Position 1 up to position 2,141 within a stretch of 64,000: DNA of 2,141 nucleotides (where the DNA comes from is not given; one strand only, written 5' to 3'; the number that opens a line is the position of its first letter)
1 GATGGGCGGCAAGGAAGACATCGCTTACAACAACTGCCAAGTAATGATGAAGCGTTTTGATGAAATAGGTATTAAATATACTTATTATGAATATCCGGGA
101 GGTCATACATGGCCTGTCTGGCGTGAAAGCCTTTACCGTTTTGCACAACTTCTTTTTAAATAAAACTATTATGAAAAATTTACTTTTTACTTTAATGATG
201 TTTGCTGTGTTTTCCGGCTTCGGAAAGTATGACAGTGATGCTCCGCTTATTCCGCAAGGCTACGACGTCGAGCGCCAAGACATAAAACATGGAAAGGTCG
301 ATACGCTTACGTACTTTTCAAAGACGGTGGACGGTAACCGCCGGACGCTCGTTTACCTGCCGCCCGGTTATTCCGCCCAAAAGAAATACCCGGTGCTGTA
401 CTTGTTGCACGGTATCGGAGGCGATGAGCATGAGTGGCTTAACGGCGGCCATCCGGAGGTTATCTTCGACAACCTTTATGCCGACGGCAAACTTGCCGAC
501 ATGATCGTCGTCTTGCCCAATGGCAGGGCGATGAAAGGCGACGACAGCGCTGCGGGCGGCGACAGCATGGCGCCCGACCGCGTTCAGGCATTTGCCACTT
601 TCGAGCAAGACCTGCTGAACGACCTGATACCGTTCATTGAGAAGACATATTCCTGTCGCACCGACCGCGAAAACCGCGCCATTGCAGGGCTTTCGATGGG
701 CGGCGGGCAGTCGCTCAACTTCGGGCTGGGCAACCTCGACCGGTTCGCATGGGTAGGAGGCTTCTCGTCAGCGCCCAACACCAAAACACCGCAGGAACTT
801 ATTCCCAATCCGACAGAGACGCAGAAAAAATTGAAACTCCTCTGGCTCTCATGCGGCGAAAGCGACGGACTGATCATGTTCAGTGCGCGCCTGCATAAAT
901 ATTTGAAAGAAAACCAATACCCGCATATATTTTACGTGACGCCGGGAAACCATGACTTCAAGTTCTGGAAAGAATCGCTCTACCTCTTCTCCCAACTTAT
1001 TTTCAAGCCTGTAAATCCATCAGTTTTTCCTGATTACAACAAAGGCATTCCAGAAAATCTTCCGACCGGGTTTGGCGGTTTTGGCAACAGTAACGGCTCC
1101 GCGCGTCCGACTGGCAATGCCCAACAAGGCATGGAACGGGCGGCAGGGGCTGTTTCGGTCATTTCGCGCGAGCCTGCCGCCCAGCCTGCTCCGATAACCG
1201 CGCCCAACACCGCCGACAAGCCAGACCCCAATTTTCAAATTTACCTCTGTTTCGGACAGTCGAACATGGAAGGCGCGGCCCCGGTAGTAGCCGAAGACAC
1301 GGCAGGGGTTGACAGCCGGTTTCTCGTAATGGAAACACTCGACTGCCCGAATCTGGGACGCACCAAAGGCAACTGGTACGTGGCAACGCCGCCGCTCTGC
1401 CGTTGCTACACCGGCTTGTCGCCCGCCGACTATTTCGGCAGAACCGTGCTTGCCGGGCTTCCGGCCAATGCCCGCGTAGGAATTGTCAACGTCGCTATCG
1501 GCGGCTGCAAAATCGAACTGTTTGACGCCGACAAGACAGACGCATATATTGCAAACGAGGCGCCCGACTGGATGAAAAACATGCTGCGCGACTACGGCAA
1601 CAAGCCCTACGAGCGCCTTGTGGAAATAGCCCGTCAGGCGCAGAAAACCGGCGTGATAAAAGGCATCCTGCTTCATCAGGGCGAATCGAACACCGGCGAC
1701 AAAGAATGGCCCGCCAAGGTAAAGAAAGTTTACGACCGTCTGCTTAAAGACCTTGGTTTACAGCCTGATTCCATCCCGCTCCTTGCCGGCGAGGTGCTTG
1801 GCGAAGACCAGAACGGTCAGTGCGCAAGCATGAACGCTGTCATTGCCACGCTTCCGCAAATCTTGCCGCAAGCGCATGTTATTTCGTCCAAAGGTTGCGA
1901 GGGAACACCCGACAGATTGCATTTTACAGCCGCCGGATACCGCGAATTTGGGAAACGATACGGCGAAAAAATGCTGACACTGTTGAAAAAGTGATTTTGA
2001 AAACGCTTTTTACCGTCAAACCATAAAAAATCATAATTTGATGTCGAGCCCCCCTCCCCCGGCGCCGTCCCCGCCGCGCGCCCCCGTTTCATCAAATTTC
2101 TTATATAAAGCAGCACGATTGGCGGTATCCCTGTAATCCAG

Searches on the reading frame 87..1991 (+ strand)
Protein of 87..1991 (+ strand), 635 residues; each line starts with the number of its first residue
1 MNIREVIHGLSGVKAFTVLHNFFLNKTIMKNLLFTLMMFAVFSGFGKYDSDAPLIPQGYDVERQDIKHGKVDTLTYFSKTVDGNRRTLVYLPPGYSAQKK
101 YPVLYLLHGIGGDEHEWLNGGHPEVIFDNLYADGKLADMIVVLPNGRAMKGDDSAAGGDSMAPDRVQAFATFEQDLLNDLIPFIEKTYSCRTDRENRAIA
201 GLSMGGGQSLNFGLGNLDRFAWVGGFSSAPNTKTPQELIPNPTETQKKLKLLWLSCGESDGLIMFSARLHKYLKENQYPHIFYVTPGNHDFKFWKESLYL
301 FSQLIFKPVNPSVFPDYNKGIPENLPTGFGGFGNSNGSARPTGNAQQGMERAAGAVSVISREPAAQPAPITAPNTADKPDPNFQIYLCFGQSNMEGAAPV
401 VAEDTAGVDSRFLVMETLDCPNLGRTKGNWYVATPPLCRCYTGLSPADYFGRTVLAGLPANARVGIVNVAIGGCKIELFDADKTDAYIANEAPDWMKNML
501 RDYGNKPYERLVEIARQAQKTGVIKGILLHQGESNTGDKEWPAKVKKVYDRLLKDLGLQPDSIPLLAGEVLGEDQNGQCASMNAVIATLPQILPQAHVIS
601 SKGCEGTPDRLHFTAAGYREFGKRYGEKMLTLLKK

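Call 54: find_encoding_contigs(protein=window:87-1991:+, flank=10000, max_places=6)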
Protein window:87-1991:+ (635 aa): no gene with exactly this product is on record in the collection.
